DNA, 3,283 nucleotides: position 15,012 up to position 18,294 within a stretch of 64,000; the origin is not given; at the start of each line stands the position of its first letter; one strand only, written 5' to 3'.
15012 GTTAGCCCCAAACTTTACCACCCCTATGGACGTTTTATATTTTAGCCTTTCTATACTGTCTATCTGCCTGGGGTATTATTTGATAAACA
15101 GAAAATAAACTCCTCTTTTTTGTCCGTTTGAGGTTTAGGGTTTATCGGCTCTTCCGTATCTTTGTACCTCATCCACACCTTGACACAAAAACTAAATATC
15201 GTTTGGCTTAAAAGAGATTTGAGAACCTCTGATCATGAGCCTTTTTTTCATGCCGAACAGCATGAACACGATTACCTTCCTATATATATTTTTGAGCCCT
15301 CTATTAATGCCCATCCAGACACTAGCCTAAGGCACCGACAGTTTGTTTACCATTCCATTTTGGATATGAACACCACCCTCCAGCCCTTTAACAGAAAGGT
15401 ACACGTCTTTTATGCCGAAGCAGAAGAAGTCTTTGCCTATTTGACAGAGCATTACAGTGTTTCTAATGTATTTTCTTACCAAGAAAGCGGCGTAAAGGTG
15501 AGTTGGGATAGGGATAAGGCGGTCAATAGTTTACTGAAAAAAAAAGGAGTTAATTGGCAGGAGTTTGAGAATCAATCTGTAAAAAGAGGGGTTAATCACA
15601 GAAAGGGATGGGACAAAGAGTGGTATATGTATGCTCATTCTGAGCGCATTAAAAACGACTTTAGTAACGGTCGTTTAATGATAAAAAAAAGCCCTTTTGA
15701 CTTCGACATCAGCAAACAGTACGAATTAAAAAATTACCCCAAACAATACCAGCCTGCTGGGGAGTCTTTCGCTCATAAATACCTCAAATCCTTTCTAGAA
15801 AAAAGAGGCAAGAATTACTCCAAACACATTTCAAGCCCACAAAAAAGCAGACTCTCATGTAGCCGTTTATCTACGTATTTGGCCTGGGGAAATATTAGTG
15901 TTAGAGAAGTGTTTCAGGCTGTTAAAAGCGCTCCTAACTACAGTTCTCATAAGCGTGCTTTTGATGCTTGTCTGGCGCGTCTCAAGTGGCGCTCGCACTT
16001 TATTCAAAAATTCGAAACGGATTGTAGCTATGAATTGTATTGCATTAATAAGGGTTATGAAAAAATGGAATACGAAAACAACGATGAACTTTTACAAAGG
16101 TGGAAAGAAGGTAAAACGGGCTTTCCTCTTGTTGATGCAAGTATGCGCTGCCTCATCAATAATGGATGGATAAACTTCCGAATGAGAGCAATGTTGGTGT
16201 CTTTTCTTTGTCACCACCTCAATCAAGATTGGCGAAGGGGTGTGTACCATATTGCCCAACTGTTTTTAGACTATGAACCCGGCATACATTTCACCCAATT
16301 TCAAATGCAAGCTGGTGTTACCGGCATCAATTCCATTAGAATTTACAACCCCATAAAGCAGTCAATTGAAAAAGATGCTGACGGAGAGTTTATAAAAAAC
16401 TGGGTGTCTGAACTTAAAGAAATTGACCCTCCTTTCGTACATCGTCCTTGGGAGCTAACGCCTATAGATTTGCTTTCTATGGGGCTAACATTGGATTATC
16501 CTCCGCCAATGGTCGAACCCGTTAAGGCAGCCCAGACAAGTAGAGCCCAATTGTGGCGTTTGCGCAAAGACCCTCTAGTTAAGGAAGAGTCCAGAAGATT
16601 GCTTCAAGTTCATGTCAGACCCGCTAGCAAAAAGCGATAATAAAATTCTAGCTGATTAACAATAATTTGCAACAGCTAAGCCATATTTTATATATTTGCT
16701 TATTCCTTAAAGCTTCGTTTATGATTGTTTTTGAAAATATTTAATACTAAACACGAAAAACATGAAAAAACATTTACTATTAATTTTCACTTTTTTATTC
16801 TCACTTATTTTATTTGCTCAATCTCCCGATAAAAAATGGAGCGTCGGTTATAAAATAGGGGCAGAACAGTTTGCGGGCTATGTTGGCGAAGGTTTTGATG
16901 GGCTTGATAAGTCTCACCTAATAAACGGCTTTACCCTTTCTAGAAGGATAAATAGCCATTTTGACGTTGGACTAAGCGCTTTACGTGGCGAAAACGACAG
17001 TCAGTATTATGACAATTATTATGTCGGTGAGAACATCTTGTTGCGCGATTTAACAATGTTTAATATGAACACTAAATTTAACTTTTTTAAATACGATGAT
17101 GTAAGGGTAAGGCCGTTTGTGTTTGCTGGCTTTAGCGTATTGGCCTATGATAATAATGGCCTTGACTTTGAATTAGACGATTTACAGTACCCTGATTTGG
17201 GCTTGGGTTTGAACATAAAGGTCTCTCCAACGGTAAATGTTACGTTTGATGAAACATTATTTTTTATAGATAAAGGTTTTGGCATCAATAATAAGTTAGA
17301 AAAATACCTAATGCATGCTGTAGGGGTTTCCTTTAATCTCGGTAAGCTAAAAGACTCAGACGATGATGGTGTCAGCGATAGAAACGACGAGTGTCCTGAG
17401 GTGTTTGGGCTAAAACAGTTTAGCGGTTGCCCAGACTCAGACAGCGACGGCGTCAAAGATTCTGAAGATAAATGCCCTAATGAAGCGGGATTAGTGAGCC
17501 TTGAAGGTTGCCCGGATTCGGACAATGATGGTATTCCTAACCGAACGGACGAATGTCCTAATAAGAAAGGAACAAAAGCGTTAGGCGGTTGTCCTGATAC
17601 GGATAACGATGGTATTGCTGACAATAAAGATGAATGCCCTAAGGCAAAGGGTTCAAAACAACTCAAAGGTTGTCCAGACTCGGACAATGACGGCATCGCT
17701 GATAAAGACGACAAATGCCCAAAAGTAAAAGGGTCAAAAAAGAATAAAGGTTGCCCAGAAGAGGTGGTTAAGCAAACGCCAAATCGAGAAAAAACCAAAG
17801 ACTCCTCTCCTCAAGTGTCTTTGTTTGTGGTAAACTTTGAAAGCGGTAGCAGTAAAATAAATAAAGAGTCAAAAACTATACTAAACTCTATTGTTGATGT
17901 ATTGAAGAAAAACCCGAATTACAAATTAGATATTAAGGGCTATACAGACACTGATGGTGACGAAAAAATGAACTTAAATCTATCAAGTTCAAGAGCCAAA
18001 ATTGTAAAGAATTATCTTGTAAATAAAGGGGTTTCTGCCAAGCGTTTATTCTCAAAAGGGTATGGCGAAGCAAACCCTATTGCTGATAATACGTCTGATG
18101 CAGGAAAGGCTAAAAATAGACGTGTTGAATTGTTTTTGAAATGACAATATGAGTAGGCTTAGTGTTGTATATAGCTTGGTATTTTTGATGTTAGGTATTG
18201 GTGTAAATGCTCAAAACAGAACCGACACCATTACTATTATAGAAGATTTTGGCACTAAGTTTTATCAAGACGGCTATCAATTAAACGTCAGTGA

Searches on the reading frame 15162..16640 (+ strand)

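Call 12: search_protein_families(library=pfam, proteins=[window:15162-16640:+], max_evalue=0.01)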
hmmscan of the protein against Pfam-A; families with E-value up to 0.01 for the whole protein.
window:15162-16640:+ (492 aa): 2 families
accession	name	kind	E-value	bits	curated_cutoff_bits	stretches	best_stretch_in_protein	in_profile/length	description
PF03441.19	FAD_binding_7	-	1.7e-58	197.8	27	1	271-464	2-201/203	FAD binding domain of DNA photolyase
PF00875.24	DNA_photolyase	-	4.4e-18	66.2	26.6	1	13-139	2-127/164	DNA photolyase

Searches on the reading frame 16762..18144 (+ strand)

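Call 12: search_protein_families(library=pfam, proteins=[window:16762-18144:+], max_evalue=0.01)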
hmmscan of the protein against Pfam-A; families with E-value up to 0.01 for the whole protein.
window:16762-18144:+ (460 aa): 3 families
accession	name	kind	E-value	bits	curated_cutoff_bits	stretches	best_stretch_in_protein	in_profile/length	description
PF00691.25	OmpA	-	5.9e-26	91.1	27.2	1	359-453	2-98/98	OmpA family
PF02412.23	TSP_3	-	9.8e-14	51.2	25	2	252-268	15-31/36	Thrombospondin type 3 repeat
PF05359.17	DUF748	-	2.9e-06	26.1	50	1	356-402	880-926/1037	Domain of Unknown Function (DUF748)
